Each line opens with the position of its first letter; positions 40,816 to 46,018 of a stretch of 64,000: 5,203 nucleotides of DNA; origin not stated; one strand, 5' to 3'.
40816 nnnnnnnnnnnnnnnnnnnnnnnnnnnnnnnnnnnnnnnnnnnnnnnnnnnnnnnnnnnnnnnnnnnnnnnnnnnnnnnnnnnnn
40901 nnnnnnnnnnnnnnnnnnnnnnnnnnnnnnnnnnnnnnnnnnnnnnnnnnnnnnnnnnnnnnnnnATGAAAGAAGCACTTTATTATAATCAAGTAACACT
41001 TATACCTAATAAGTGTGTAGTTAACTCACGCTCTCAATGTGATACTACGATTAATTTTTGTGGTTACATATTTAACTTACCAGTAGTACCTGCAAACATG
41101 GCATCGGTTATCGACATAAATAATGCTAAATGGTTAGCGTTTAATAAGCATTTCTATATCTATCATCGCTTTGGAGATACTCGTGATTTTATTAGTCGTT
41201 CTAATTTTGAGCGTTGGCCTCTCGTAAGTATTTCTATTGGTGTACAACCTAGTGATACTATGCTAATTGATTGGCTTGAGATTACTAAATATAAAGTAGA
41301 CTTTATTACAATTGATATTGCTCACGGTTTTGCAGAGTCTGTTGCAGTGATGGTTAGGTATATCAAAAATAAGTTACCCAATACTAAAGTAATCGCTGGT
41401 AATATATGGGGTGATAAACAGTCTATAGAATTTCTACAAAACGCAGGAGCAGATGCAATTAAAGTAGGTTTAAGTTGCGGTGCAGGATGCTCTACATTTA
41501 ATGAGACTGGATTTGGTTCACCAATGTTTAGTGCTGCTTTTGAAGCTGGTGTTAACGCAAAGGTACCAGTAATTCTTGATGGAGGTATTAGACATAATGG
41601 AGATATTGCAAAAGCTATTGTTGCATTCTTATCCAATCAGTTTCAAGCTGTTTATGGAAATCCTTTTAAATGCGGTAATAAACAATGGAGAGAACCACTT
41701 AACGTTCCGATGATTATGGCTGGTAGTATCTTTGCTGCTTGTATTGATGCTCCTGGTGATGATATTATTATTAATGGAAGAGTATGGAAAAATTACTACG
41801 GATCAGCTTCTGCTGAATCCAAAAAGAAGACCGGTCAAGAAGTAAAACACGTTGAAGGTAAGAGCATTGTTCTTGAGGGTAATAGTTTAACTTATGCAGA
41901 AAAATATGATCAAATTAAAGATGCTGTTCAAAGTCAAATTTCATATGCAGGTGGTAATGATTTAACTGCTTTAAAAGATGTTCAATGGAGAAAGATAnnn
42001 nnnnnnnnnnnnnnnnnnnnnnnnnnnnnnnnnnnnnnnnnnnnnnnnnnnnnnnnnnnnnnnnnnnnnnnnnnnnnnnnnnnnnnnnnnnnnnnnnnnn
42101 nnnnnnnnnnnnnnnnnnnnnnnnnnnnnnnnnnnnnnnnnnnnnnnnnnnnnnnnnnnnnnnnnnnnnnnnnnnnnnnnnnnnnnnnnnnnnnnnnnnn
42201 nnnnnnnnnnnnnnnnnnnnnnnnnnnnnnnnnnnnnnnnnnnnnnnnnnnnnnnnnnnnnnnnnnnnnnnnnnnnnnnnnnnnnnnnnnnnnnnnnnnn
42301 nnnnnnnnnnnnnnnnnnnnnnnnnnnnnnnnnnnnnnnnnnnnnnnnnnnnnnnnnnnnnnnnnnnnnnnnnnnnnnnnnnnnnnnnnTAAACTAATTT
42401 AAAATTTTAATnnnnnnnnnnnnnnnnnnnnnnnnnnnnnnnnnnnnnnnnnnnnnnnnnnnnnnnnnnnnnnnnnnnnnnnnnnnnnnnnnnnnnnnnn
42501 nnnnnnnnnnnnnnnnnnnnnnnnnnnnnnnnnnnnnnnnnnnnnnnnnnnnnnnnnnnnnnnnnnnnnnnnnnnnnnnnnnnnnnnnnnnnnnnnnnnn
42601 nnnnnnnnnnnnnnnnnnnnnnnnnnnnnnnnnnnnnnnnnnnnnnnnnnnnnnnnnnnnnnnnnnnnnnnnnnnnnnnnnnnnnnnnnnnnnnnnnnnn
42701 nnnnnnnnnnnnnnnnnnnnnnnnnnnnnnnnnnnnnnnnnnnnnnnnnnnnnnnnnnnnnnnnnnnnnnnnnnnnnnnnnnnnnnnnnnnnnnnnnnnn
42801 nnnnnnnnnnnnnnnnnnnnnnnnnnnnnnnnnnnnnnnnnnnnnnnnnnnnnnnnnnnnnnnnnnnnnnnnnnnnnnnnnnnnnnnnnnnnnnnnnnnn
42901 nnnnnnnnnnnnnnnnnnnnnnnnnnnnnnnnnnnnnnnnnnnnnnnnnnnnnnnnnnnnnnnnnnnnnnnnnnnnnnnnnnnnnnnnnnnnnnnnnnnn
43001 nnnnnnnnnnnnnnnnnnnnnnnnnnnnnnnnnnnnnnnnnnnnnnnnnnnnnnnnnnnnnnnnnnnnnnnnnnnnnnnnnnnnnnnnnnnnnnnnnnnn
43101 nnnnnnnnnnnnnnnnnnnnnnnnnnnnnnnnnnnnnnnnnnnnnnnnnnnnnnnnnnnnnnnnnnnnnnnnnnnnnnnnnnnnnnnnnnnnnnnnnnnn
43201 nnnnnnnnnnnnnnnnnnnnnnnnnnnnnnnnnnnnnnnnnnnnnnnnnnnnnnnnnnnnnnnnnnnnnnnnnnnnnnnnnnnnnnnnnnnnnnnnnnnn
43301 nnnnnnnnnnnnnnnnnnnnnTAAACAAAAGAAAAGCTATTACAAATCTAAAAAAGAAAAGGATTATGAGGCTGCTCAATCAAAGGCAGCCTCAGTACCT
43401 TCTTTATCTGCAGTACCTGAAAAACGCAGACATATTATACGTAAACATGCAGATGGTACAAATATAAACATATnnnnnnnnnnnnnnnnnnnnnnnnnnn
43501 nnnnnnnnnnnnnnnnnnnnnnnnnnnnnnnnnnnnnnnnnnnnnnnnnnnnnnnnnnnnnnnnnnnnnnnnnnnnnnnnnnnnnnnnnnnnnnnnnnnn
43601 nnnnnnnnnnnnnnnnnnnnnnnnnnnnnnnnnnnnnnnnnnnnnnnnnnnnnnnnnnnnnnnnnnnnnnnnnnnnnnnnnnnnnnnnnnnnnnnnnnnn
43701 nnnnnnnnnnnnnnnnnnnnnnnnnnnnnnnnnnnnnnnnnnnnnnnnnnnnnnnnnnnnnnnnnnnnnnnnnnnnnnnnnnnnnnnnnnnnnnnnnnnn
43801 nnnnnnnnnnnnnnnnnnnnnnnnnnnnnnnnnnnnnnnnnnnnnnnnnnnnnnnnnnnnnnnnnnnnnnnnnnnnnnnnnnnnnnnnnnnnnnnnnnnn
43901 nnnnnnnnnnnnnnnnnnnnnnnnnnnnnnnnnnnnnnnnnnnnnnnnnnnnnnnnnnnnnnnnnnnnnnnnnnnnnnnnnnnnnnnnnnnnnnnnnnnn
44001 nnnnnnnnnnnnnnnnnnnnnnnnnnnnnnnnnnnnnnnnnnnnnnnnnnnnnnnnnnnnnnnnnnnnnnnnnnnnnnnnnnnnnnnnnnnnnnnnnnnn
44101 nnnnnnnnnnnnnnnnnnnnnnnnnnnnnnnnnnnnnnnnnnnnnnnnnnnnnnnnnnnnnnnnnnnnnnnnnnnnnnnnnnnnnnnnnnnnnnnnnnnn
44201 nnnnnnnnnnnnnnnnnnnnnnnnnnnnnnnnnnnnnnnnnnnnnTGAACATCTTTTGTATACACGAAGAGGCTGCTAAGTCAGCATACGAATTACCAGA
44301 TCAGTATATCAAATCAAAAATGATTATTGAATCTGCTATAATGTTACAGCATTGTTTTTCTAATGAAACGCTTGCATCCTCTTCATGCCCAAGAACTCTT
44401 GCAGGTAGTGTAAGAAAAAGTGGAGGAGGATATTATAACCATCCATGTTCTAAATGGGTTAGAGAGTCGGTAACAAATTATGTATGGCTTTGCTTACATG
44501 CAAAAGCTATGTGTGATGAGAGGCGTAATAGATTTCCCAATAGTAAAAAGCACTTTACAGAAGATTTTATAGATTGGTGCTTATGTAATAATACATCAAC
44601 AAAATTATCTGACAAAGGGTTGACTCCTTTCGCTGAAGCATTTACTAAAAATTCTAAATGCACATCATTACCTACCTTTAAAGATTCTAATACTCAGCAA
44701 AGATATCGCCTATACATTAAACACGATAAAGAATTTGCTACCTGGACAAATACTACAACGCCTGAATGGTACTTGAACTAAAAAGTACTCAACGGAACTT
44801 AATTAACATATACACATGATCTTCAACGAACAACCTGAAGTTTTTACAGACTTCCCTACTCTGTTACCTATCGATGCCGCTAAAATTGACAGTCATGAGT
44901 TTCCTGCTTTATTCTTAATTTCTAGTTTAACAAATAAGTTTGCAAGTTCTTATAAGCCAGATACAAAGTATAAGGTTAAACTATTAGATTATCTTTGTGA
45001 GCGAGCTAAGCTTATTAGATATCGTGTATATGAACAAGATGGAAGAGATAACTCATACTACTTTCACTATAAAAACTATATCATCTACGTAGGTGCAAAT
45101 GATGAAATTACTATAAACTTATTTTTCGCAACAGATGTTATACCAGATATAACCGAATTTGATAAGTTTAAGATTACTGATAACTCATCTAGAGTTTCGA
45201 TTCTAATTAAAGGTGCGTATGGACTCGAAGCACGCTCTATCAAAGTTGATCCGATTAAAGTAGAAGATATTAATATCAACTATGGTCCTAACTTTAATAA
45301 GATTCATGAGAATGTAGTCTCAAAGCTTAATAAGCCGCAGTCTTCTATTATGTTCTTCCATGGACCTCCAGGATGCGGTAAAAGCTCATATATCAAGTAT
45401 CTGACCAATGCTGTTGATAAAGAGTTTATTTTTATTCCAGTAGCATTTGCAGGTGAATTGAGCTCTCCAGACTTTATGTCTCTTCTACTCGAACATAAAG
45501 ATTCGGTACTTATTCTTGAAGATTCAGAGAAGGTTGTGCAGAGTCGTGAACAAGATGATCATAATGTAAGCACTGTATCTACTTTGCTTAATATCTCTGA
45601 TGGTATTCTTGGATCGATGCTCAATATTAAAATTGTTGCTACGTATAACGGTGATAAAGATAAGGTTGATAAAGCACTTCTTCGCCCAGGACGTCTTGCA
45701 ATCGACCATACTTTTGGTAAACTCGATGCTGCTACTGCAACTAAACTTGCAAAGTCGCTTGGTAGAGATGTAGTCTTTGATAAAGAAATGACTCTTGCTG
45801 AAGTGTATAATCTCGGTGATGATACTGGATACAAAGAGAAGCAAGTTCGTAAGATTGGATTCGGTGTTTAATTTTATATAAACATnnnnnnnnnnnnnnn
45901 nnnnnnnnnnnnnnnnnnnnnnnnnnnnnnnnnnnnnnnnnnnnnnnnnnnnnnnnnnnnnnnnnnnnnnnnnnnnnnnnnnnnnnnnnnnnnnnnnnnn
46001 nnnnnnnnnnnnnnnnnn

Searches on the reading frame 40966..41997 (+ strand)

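Call 66: search_protein_families(library=pfam, proteins=[window:40966-41997:+], max_evalue=0.001)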
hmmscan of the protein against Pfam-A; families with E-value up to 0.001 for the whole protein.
window:40966-41997:+ (344 aa): 2 families
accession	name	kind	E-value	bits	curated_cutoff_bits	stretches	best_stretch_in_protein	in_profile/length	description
PF00478.31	IMPDH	-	1.2e-40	140.1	25.6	2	5-220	2-228/345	IMP dehydrogenase / GMP reductase domain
PF01070.24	FMN_dh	-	0.0003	20.4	24.9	0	194-218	268-292/350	FMN-dependent dehydrogenase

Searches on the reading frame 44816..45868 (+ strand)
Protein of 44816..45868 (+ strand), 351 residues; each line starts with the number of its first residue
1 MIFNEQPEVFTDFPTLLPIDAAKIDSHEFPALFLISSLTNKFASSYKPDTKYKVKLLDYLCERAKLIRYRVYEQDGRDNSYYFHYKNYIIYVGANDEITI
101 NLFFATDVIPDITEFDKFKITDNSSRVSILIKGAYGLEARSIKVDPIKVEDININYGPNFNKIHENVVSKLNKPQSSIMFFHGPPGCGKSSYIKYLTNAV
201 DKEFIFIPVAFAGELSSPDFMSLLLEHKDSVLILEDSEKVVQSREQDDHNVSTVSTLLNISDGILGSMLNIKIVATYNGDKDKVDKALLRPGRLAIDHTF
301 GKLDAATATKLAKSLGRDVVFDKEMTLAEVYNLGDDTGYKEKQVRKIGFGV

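Call 66: search_protein_families(library=pfam, proteins=[window:44816-45868:+], max_evalue=0.001)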
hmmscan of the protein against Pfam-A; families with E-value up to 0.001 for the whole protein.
window:44816-45868:+ (351 aa): 4 families
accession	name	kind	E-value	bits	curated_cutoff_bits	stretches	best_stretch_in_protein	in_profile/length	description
PF00004.35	AAA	-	8.7e-12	46.1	21.2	1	179-298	1-127/131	ATPase family associated with various cellular activities (AAA)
PF12775.13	AAA_7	-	0.00038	20.5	25.8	1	167-225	24-83/181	P-loop containing dynein motor region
PF00910.28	RNA_helicase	-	0.00075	20.4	21.5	0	180-205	2-27/105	RNA helicase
PF13401.12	AAA_22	-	0.00091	20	27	0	176-226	5-56/130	AAA domain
